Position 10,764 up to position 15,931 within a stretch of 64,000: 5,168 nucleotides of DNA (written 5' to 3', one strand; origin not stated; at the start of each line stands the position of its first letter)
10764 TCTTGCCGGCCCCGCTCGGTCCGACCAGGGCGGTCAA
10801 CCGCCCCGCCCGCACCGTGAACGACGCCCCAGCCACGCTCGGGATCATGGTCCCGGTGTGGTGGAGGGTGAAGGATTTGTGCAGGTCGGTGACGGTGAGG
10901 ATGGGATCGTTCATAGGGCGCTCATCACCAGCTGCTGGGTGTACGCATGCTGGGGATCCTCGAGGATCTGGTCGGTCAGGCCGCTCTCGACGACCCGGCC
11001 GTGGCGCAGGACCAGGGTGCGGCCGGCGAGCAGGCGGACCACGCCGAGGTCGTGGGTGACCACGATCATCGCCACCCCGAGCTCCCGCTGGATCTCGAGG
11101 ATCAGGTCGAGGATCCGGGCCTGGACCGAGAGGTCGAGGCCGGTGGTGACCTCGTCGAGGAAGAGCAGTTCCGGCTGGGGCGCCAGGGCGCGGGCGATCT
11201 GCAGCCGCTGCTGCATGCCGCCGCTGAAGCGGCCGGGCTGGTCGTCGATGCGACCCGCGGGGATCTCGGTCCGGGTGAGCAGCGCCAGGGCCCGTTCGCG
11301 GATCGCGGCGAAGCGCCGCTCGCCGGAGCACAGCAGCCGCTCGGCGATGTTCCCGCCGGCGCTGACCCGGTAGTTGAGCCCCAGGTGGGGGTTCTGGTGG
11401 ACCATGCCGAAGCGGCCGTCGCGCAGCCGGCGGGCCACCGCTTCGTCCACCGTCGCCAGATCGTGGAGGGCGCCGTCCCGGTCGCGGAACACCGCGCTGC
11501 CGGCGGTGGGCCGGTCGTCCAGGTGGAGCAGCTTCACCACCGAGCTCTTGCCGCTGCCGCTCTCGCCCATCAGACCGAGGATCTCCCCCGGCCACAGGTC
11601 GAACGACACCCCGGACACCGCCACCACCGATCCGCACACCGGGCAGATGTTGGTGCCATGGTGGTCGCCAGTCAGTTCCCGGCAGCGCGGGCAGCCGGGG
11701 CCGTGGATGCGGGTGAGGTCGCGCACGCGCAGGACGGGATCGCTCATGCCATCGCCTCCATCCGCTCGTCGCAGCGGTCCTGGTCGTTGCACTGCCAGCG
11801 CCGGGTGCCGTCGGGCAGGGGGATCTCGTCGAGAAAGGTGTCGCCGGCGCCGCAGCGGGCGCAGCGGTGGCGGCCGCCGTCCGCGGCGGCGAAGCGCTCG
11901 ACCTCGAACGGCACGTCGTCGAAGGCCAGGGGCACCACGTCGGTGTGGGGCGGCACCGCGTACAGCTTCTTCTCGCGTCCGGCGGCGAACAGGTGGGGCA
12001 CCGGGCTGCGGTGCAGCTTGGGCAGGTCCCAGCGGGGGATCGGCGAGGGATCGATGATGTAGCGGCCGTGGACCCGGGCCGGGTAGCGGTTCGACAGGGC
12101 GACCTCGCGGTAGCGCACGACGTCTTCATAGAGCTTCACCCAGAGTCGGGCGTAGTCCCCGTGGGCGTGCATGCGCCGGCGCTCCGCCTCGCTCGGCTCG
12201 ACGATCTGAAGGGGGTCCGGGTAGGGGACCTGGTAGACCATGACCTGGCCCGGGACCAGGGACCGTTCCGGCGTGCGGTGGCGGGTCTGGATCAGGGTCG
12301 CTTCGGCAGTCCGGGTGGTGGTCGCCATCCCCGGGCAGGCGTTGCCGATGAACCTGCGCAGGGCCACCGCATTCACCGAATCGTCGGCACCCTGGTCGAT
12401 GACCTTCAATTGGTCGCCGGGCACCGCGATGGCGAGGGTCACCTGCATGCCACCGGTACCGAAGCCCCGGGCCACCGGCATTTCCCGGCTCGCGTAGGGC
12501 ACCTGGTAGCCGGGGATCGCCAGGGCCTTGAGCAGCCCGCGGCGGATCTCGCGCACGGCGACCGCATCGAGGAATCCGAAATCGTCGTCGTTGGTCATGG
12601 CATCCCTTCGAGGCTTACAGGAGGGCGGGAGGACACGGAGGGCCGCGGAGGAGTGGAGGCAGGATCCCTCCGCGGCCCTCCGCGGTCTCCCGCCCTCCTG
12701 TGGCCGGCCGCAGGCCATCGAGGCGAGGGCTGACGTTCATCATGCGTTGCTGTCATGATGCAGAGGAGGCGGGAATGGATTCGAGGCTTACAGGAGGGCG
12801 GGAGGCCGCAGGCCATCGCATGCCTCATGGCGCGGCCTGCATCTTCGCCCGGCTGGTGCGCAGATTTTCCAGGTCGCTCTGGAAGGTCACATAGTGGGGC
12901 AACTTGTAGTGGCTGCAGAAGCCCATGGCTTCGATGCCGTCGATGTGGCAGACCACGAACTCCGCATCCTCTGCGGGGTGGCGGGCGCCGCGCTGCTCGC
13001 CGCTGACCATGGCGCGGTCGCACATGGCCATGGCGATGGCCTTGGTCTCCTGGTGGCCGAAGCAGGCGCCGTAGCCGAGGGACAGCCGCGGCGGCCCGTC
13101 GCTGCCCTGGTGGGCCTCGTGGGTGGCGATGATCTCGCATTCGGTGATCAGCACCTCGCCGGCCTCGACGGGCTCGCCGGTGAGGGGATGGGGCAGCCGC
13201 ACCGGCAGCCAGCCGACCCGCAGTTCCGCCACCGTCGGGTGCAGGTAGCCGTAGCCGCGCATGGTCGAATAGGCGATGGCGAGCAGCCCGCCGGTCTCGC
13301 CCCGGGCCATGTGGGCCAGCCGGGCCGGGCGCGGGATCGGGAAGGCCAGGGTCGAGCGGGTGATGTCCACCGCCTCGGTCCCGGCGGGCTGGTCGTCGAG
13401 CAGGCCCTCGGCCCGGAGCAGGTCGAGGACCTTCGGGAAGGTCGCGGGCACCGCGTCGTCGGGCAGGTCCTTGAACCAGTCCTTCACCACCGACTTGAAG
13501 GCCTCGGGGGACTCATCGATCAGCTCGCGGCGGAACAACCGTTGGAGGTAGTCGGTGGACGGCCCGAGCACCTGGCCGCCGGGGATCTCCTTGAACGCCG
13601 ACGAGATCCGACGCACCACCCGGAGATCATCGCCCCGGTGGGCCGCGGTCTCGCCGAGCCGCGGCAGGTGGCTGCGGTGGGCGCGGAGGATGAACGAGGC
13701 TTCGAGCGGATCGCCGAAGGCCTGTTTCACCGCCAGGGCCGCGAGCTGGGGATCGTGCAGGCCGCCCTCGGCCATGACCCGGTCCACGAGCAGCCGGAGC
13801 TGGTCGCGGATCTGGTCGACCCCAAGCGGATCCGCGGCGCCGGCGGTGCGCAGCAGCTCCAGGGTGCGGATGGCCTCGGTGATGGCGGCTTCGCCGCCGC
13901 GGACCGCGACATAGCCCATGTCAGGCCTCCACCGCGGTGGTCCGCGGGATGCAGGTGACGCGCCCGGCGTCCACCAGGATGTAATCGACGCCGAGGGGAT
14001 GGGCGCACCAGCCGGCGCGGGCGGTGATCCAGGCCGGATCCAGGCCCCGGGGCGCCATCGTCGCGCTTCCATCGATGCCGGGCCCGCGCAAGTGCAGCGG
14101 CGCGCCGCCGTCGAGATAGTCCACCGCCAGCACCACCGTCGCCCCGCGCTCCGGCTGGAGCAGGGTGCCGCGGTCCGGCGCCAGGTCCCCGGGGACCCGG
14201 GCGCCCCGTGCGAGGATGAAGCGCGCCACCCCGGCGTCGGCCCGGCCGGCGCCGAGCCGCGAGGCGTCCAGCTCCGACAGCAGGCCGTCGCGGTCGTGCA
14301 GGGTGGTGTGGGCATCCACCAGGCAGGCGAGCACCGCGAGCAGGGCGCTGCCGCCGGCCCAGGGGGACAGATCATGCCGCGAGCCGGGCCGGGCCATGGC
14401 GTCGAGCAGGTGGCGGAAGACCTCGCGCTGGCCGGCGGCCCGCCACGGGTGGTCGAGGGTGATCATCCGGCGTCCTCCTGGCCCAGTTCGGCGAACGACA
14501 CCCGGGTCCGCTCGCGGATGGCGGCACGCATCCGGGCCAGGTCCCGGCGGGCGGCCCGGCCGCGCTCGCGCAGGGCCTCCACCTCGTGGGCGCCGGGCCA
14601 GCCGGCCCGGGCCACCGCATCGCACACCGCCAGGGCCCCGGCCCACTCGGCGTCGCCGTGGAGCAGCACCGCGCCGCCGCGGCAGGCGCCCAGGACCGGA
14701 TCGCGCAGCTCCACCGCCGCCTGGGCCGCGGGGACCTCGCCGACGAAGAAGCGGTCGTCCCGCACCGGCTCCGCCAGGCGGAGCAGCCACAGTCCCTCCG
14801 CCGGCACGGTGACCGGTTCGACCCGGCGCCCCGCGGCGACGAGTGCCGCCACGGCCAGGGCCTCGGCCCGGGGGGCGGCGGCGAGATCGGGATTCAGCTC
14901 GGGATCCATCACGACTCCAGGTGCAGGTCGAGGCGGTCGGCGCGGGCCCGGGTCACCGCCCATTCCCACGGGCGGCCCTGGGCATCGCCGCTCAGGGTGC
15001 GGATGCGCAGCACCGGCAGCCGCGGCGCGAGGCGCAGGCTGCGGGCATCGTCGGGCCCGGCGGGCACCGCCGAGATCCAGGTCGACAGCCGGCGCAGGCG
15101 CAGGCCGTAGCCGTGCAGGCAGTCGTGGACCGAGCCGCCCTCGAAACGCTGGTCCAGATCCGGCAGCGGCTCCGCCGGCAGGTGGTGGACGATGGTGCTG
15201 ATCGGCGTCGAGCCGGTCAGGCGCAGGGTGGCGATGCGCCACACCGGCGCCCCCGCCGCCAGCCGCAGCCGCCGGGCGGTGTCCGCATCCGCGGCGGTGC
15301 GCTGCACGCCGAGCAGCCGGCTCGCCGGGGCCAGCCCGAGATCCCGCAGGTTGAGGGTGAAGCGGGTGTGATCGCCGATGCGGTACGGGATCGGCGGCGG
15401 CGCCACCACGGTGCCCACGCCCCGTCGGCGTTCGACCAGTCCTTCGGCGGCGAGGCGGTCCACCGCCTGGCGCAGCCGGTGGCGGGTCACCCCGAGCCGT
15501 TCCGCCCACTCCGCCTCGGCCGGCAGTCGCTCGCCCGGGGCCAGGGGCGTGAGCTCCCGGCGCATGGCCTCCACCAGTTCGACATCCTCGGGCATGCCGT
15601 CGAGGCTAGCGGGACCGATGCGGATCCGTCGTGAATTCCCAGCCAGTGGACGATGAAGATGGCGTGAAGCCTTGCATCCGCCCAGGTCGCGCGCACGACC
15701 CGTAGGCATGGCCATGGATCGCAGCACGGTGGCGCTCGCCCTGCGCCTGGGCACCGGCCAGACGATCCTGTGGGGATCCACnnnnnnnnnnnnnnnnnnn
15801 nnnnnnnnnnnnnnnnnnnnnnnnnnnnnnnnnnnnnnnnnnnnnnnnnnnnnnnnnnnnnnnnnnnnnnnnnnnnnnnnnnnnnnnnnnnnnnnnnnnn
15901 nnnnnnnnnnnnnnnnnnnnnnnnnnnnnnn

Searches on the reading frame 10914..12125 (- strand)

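Call 44: search_protein_families(library=pfam, proteins=[window:10914-12125:-], max_evalue=0.0001)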
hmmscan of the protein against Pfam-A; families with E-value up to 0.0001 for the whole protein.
window:10914-12125:- (404 aa): 2 families
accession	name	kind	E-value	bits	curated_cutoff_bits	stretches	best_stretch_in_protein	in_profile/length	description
PF00005.33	ABC_tran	-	1.1e-25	91.2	25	1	171-327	2-136/137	ABC transporter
PF13304.12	AAA_21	-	2.5e-09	38.1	27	1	297-363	235-303/304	AAA domain, putative AbiEii toxin, Type IV TA system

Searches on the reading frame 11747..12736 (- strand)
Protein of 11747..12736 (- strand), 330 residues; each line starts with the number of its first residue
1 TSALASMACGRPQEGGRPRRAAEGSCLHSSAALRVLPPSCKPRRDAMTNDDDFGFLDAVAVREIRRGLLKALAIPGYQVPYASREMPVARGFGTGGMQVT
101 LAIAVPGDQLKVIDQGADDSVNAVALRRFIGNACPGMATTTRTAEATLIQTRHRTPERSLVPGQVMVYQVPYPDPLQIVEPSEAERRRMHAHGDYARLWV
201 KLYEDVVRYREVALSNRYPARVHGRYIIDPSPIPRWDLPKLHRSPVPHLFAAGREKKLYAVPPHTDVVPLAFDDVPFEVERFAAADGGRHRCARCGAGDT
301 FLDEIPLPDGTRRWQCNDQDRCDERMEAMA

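Call 11: search_protein_families(library=pfam, proteins=[window:11747-12736:-], max_evalue=0.0001)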
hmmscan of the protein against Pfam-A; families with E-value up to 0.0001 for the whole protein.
window:11747-12736:- (330 aa): 1 family
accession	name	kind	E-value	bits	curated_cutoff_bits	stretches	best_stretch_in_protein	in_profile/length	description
PF06007.16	PhnJ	-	6.4e-123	409.6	25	1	52-327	4-274/275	Phosphonate metabolism protein PhnJ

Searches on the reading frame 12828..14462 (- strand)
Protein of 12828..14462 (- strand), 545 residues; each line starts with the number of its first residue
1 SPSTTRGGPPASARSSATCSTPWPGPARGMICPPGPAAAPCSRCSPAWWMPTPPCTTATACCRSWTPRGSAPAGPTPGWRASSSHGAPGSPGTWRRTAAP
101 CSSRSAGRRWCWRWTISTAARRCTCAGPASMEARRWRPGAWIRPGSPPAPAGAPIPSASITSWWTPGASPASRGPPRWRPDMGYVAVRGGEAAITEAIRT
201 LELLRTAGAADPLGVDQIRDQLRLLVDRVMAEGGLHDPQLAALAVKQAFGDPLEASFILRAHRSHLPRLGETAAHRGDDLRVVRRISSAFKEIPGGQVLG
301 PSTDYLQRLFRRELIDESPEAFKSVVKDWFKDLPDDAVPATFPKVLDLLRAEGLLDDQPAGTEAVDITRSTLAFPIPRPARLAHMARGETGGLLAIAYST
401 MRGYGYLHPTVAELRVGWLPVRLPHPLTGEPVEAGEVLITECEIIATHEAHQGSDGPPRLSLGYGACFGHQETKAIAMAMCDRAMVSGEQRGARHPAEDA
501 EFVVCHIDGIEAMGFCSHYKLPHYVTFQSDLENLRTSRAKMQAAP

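Call 11: search_protein_families(library=pfam, proteins=[window:12828-14462:-], max_evalue=0.0001)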
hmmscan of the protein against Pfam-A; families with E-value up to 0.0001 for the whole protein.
window:12828-14462:- (545 aa): 1 family
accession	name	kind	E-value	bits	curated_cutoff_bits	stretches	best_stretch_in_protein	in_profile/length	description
PF05861.17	PhnI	-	4.5e-135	450.4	34.5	1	183-540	1-347/348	Bacterial phosphonate metabolism protein (PhnI)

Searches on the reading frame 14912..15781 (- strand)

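Call 11: search_protein_families(library=pfam, proteins=[window:14912-15781:-], max_evalue=0.0001)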
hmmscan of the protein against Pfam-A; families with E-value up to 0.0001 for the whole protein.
window:14912-15781:- (290 aa): 3 families
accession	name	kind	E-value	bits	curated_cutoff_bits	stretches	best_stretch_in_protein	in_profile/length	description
PF07702.18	UTRA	-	2.4e-30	105.7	23.8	1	148-284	2-140/141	UTRA domain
PF00392.27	GntR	-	3.8e-14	52.5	27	1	79-126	17-64/64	Bacterial regulatory proteins, gntR family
PF12802.13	MarR_2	-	7.3e-05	23.3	27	0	93-120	27-54/61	MarR family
